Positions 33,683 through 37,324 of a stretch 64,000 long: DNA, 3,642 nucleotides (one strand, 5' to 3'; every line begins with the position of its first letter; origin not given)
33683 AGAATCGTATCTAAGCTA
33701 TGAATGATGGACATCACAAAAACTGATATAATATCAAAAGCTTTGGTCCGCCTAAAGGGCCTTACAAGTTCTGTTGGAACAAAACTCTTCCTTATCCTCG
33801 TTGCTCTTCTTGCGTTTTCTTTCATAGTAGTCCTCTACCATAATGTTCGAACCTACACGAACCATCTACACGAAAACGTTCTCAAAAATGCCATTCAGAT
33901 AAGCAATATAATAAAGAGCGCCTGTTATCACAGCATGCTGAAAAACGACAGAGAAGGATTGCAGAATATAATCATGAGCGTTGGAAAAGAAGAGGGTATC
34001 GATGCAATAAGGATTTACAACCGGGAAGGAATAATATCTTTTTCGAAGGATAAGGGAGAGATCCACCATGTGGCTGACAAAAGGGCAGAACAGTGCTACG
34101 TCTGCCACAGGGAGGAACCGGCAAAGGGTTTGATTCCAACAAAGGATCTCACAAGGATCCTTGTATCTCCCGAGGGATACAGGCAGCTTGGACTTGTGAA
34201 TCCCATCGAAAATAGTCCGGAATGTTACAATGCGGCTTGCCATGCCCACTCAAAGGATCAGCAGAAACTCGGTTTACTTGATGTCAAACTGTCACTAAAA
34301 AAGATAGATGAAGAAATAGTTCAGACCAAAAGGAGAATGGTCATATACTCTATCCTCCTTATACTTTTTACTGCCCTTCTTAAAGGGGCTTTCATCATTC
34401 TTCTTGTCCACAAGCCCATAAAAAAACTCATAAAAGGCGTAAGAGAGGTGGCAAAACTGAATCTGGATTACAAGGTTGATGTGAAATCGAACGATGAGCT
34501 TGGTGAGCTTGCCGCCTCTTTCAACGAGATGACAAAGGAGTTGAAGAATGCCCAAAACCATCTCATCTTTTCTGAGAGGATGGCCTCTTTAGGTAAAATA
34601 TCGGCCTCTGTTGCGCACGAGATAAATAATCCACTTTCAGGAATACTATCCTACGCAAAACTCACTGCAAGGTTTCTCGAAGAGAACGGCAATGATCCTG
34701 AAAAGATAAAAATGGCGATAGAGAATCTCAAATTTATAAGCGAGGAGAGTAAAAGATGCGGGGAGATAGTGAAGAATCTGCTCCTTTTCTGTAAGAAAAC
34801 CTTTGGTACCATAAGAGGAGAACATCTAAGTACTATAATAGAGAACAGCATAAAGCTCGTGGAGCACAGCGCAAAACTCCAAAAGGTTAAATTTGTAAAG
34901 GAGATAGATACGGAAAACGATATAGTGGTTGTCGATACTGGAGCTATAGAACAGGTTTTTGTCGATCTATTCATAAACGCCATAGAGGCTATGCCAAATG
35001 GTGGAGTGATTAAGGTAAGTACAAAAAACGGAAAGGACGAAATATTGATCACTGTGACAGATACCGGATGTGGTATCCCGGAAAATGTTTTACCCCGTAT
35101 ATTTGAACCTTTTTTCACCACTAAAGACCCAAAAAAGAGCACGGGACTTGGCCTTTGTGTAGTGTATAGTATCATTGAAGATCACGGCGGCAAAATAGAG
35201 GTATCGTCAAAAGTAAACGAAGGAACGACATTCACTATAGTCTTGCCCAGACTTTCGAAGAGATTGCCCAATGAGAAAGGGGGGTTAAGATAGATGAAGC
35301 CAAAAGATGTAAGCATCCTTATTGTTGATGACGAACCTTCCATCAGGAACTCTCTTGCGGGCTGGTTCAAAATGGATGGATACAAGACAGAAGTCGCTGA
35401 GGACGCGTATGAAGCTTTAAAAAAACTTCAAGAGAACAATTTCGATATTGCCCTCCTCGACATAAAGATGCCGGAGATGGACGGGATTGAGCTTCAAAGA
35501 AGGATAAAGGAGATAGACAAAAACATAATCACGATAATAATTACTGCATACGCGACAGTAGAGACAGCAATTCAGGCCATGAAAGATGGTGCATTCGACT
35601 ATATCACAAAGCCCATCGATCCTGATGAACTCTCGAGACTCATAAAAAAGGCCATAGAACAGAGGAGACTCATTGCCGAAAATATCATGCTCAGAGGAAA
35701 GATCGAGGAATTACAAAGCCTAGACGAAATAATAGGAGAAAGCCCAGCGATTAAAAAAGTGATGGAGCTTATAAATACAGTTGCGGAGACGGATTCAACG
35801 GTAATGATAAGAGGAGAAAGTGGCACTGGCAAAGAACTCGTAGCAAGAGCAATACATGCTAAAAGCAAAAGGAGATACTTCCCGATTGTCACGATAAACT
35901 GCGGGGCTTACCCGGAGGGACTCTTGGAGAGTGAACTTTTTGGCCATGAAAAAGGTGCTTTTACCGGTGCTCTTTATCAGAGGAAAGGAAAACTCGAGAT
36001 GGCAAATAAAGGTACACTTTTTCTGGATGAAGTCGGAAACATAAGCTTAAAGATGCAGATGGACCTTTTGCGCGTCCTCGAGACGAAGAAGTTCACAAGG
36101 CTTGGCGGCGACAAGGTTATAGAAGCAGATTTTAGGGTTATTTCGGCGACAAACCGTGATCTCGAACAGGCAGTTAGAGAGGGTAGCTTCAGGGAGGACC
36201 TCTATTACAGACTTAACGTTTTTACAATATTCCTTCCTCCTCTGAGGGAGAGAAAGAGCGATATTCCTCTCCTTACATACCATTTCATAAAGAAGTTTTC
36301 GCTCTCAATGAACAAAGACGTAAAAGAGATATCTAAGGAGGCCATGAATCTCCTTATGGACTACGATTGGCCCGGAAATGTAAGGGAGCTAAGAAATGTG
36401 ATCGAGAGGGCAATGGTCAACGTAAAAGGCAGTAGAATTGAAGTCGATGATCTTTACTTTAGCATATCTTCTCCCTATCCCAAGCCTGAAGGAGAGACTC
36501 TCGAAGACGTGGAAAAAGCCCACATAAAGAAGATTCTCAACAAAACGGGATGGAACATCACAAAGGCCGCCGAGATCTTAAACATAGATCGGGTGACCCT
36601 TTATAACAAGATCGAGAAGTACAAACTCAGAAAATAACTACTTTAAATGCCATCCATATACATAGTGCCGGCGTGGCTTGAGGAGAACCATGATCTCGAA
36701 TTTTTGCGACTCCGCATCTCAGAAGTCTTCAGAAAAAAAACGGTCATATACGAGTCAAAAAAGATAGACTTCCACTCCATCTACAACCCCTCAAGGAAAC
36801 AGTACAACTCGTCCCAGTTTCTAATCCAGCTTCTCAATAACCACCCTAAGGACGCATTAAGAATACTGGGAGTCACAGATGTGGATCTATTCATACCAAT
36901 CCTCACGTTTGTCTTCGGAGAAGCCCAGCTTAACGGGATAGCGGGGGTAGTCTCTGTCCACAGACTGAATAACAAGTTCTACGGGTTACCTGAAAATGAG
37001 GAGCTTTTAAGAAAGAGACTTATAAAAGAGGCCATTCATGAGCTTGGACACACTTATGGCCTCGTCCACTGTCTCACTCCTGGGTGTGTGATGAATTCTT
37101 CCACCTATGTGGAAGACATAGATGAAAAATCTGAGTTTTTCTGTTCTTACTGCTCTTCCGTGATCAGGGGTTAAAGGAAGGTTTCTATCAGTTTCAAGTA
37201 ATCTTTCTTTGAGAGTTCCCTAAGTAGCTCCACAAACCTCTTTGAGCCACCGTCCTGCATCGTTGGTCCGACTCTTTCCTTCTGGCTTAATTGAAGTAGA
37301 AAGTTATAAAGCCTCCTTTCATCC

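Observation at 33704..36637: Two-component system whose kinase carries c-type heme motifs in its periplasmic loop, paired with a sigma-54 activator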

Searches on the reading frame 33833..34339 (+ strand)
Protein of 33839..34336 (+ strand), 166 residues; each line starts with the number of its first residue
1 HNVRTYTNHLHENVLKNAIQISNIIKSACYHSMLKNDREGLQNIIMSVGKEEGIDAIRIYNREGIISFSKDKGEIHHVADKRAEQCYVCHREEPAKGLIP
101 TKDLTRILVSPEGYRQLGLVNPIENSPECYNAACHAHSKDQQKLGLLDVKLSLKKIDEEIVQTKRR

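Call 7: search_solved_structures(query=window:33839-34336:+, max_evalue=10, show_alignments=3)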
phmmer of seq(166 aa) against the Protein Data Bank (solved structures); distinct sequences matched with E-value up to 10: 3.
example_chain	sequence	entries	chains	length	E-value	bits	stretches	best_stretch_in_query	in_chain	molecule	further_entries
4i84_A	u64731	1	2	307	0.19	14.6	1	10-98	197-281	Heme/hemopexin-binding protein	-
7xpi_A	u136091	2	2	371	0.73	12.7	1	11-61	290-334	Apoptosis inducing factor mitochondria associated 2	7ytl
4rm6_A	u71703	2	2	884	0.84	12.5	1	10-98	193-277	Heme/hemopexin-binding protein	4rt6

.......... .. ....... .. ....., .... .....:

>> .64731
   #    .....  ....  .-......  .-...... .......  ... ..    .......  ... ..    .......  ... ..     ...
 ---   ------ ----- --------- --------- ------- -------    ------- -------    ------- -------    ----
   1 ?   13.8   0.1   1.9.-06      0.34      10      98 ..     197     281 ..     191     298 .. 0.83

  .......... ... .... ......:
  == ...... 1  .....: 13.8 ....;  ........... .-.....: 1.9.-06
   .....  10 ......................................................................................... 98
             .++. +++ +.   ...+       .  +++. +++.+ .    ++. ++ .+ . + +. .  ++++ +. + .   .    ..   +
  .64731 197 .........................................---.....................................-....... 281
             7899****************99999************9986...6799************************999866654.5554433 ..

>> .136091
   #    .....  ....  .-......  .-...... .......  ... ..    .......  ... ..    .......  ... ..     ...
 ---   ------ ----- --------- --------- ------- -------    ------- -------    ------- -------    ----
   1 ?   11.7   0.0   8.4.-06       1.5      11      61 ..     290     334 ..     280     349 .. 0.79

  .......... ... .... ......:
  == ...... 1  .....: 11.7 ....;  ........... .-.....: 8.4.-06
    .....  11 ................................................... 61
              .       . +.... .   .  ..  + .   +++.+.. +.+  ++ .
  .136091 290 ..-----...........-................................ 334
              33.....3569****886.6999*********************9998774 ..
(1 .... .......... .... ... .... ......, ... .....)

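Call 52: search_solved_structures(query=A4, max_evalue=1, show_alignments=3)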
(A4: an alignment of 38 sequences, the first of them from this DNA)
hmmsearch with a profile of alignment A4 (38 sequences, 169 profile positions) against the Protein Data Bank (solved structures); distinct sequences matched with E-value up to 1: 20.
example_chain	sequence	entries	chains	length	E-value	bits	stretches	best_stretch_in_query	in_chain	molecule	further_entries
3b42_A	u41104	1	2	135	9.9e-07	31.7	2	17-67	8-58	Methyl-accepting chemotaxis protein, putative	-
3b47_A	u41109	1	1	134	0.00027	23.8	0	111-140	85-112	Methyl-accepting chemotaxis protein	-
5is1_A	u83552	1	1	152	0.0097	18.7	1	10-86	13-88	Histidine kinase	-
7dud_A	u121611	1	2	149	0.017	17.9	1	10-86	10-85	Sensor protein kinase WalK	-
4ywz_A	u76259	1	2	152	0.019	17.8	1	10-86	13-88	Sensor protein kinase WalK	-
3bng_A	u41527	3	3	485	0.02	17.7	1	25-103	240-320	Cytochrome c-552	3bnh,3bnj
1fs7_A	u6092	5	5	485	0.025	17.4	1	25-103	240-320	CYTOCHROME C NITRITE REDUCTASE | Cytochrome c-552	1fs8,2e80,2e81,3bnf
1fs9_A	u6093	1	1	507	0.026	17.3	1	25-103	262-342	CYTOCHROME C NITRITE REDUCTASE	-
1qdb_A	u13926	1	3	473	0.061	16.1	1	22-100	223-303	CYTOCHROME C NITRITE REDUCTASE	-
1y4o_A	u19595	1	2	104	0.07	15.9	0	41-74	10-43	Dynein light chain 2A, cytoplasmic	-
2b95_A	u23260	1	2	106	0.082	15.7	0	36-75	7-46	Dynein light chain 2A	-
2hz5_A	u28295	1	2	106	0.14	15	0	38-75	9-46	Dynein light chain 2A, cytoplasmic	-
2e8j_A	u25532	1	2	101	0.23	14.2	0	41-75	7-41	Dynein light chain 2A, cytoplasmic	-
9dgr_k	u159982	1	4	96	0.26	14.1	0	42-75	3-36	Dynein light chain roadblock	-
4adx_4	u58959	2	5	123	0.26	14.1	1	102-138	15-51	RPL34E | RPL34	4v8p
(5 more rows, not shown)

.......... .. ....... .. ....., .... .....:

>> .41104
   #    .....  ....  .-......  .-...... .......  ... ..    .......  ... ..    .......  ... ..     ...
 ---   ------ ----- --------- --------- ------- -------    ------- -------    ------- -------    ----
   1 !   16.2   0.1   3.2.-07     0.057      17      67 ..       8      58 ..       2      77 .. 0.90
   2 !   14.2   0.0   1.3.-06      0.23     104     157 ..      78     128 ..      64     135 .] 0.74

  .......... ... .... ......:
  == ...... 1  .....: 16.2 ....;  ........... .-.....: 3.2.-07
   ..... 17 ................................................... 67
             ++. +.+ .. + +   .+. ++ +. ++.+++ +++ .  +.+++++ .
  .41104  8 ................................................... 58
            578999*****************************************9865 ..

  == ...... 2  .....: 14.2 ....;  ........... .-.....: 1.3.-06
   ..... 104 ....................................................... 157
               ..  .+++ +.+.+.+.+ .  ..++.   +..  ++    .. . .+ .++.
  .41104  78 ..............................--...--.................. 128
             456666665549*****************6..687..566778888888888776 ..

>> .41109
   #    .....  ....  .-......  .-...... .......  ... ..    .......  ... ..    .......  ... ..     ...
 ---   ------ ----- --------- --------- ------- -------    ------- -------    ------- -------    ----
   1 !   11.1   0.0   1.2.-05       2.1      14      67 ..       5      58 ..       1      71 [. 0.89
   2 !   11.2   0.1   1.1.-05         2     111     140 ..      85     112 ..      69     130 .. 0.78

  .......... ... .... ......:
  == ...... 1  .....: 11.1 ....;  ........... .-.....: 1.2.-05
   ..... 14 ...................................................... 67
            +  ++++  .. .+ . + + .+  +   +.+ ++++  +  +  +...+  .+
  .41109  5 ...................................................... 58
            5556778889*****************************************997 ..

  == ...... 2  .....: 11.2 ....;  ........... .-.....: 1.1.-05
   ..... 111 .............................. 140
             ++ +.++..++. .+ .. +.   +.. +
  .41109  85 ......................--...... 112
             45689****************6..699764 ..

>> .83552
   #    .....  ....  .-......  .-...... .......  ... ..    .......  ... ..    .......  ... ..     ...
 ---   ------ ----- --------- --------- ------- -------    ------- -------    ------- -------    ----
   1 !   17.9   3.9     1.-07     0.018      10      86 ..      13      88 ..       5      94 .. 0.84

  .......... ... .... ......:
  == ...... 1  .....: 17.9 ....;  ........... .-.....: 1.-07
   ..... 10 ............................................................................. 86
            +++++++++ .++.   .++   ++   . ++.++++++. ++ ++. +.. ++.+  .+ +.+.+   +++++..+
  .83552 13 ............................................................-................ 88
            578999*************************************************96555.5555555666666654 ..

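Call 53: search_protein_families(library=pfam, alignment_id=A4, max_evalue=1)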
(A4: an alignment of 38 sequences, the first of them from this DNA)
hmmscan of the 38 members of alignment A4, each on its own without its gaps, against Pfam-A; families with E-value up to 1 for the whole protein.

A. member 1, seq(169 aa): 3 families
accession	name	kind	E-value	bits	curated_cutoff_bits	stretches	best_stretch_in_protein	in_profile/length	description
PF21563.3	Mcp40H-20_sensor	-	0.018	15.8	27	0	31-68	7-44/112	Methyl-accepting chemotaxis sensory transducer, class 40H, sensor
PF17203.10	sCache_3_2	-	0.026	15.1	28.4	1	10-77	4-74/140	Single cache domain 3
PF17121.11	zf-C3HC4_5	-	0.36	11.2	27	0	23-38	17-32/51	Zinc finger, C3HC4 type (RING finger)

B. families by the number of members that match (of 38 scanned): 47 families (the first 25 are shown)
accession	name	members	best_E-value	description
PF21563.3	Mcp40H-20_sensor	32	1e-07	Methyl-accepting chemotaxis sensory transducer, class 40H, sensor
PF17203.10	sCache_3_2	15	9.9e-06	Single cache domain 3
PF17152.10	CHASE8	15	1.2e-05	Periplasmic sensor domain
PF09984.15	sCache_4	10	1.8e-06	Single cache domain 4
PF18719.7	ArlS_N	8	0.0086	ArlS sensor domain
PF11845.13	Tll0287-like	8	0.073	Tll0287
PF02743.24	dCache_1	7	0.00017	Cache domain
PF14827.12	dCache_3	6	0.012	Double sensory domain of two-component sensor kinase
PF22113.1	Mtrc-MtrF_II-IV_dom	5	0.0082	Outer membrane cytochrome MtrC/MtrF-like, domains II/IV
PF14252.11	DUF4347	4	0.00048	Domain of unknown function (DUF4347)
PF18059.6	Csd3_N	4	0.00049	Csd3 N-terminal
PF23846.1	Cache_WalK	4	0.0048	WalK sensor protein kinase Chache domain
PF09699.15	Paired_CXXCH_1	3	0.04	Doubled CXXCH motif (Paired_CXXCH_1)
PF03892.19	NapB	2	0.0082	Nitrate reductase cytochrome c-type subunit (NapB)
PF13756.12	Stimulus_sens_1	2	0.039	Stimulus-sensing domain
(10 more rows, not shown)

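Call 77: find_homologous_proteins(query=A4, max_evalue=1e-10)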
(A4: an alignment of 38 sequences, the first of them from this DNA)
Query A4 (38 sequences) (169 aa, profile of the alignment): 104 proteins with E <= 1e-10 among 4154 candidates.
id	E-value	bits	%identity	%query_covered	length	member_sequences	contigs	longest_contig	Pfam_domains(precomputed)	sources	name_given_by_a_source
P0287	1.8e-65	238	43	99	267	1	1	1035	PF00672.31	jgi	jgi:HAMP domain-containing protein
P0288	2.3e-63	231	43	95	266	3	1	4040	PF00672.31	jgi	-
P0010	1.7e-61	225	53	100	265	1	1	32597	-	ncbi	-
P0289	1.9e-61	224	44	99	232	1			PF21563.4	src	-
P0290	2.3e-61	224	42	98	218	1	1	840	-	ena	-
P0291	1.7e-60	221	45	93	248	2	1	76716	-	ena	-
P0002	4.2e-60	220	60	99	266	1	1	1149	PF00672.31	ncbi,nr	ncbi:MAG: HAMP domain-containing protein, partial [Deltaproteobacteria bacterium]|nr:HAMP domain-con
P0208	2.1e-59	218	38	96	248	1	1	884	-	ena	-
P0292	2.9e-59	217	35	99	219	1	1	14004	-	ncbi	ncbi:hypothetical protein ACFL6T_05495, partial [Candidatus Zixiibacteriota bacterium]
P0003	4.8e-59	217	57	99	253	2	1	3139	-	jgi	-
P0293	8.1e-59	216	40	94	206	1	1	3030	PF21563.4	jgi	jgi:histidine kinase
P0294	8.4e-59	216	43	87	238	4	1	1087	-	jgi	-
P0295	8.5e-59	216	39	95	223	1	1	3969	-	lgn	-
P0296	9.2e-59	216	40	99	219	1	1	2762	PF21563.4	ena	-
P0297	1.3e-58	215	44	89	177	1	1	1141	-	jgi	jgi:hypothetical protein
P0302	8.8e-58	213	38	99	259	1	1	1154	PF21563.4,PF17203.11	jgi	jgi:histidine kinase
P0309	4.3e-57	210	40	92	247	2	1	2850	PF21563.4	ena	-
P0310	9.2e-57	209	40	99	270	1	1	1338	PF21563.4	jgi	-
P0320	2.4e-55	205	36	96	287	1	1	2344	PF21563.4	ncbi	ncbi:hypothetical protein ACFLQP_03195, partial [Acidobacteriota bacterium]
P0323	6.8e-55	203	40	88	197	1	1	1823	PF21563.4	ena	-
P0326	7.9e-54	200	43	83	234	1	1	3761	PF21563.4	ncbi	ncbi:MAG: hypothetical protein ACM3RX_05630, partial [Methanococcaceae archaeon]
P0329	1.7e-53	199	37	98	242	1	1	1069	PF21563.4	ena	-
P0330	2.8e-53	198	39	93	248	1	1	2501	PF21563.4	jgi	-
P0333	4.4e-53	197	37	93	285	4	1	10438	PF00672.31,PF21563.4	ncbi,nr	ncbi:MAG: HAMP domain-containing protein, partial [Bacteroidota bacterium]|nr:HAMP domain-containing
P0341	6.4e-48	180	34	96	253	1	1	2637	PF00672.31,PF21563.4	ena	-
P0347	7.0e-43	164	38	95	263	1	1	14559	PF21563.4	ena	-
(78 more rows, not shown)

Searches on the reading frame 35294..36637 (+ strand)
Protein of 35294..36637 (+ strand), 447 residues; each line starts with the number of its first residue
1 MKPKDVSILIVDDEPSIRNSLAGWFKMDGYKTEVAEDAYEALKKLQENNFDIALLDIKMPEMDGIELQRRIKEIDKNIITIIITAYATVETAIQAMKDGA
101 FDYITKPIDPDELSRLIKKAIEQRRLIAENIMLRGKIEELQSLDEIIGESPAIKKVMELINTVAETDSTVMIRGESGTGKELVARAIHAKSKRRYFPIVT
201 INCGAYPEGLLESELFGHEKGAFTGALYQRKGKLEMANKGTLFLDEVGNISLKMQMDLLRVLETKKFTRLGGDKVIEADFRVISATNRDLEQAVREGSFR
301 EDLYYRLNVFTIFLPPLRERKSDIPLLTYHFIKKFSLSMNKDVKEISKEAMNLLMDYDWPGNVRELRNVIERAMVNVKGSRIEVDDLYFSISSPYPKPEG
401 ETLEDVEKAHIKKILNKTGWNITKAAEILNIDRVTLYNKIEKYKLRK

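Call 3: search_protein_families(library=pfam, proteins=[window:35294-36637:+], max_evalue=0.01)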
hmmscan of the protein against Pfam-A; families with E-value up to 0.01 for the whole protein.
window:35294-36637:+ (447 aa): 12 families
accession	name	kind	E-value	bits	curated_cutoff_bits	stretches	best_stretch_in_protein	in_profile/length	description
PF00158.32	Sigma54_activat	-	3.9e-72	241.8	20.2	1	146-312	1-167/168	Sigma-54 interaction domain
PF00072.30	Response_reg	-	5.5e-33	113.9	30.2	1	8-117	1-110/111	Response regulator receiver domain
PF25601.1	AAA_lid_14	-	9.8e-29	99.5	27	1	318-397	1-80/87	AAA+ ATPase lid domain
PF14532.12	Sigma54_activ_2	-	6e-19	69.1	25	1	147-317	1-138/138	Sigma-54 interaction domain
PF02954.25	HTH_8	-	8.7e-17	61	22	1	402-443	1-42/42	Bacterial regulatory protein, Fis family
PF07728.20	AAA_5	-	1.3e-08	35.4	22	1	170-289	2-124/139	AAA domain (dynein-related subfamily)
PF01078.27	Mg_chelatase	-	2.1e-05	24.5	20.3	1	225-287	93-157/207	Magnesium chelatase, subunit ChlI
PF00004.35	AAA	-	2.9e-05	24.9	21.2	1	171-296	2-120/131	ATPase family associated with various cellular activities (AAA)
PF07724.20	AAA_2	-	9.2e-05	23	27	1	168-295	4-132/166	AAA domain (Cdc48 subfamily)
PF20161.5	VpsR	-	0.00011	22.4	23.7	1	25-117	27-120/121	VpsR domain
PF23198.2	PDE8A_N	-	0.0021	18.4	29.6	1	14-86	19-92/147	PDE8A-like, N-terminal domain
PF13191.12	AAA_16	-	0.008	17.1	32.6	0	150-206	6-63/167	AAA ATPase domain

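Call 4: search_protein_families(library=ncbifam, proteins=[window:35294-36637:+], max_evalue=0.01)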
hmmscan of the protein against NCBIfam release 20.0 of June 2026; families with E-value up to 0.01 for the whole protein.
window:35294-36637:+ (447 aa): 124 families (the best 25 are shown)
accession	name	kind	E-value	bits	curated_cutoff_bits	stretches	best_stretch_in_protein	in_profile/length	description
NF008469.0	PRK11361.1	equivalog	1.1e-143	479.3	714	1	7-445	6-456/461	acetoacetate metabolism transcriptional regulator AtoC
NF007689.0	PRK10365.1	equivalog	3.5e-126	421.5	760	1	2-441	2-440/441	sigma-54-dependent response regulator transcription factor ZraR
TIGR01818.1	ntrC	equivalog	5e-126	421.2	558.6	1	8-389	1-379/463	nitrogen regulation protein NR(I)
TIGR02915.1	PEP_resp_reg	equivalog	1.9e-124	415.9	502.6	1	8-445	1-444/445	PEP-CTERM-box response regulator transcription factor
NF051870.1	NAssimRespRegNtrX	equivalog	1.1e-112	377.3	600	1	7-441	3-448/452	nitrogen assimilation response regulator NtrX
TIGR01817.1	nifA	equivalog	3.2e-112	376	528.85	1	132-391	184-442/534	nif-specific transcriptional activator NifA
NF041552.1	TF_PrdR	equivalog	7.7e-112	374.5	795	1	118-444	245-577/577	sigma-54 dependent transcriptional regulator PrdR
NF011695.0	PRK15115.1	equivalog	3.8e-110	368.7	763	1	3-445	4-438/445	two-component system response regulator GlrR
NF041946.1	LuxO_transreg_Vib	equivalog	5.7e-108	361.7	800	1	13-388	4-377/463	quorum-sensing sigma-54 dependent transcriptional regulator LuxO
NF049963.1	RespRegFlgRCampy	domain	2.8e-107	359.2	750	1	7-445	2-429/429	fla regulon two-component system response regulator FlgR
NF008176.1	PRK10923.1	equivalog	1.3e-103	347.1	620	1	8-390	6-384/469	nitrogen regulation protein NR(I)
NF038308.1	RNA_repair_RtcR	equivalog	7.1e-101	338.6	650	1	30-436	55-476/530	RNA repair transcriptional activator RtcR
NF003451.0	PRK05022.1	equivalog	5e-100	335.6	476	1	138-442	184-507/512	nitric oxide reductase transcriptional regulator NorR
NF011958.0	PRK15429.1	equivalog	3.5e-96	323.4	830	1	123-445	357-686/692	formate hydrogenlyase transcriptional activator FlhA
NF050807.1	TransRegFlbDCaul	equivalog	4.3e-96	322.5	750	2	29-388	24-362/454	sigma-54-dependent transcriptional regulator FlbD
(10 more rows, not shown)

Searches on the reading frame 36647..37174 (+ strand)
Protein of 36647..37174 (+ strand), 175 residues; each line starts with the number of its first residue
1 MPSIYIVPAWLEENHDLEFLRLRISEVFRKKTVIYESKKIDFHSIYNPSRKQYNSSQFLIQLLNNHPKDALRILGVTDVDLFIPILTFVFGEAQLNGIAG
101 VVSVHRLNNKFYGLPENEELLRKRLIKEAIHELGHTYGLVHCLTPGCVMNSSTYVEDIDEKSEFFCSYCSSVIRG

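Call 3: search_protein_families(library=pfam, proteins=[window:36647-37174:+], max_evalue=0.01)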
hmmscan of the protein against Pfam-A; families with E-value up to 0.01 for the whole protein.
window:36647-37174:+ (175 aa): 2 families
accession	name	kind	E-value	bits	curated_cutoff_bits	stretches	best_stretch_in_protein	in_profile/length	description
PF07998.17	Peptidase_M54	-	4.6e-25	89.2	24.4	1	59-173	77-192/194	Peptidase family M54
PF00413.30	Peptidase_M10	-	0.0035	17.7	24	1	125-152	108-135/159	Matrixin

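Call 4: search_protein_families(library=ncbifam, proteins=[window:36647-37174:+], max_evalue=0.01)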
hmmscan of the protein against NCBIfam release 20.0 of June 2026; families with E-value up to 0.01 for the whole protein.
window:36647-37174:+ (175 aa): 2 families
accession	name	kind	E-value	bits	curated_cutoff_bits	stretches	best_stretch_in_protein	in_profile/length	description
NF033823.0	archmetzin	subfamily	1.4e-48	165.1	145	1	4-171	2-168/170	archaemetzincin family Zn-dependent metalloprotease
NF033824.1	Myxo_non_zincin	equivalog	6.1e-24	84.7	250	1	45-170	46-166/174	non-proteolytic archaemetzincin-like protein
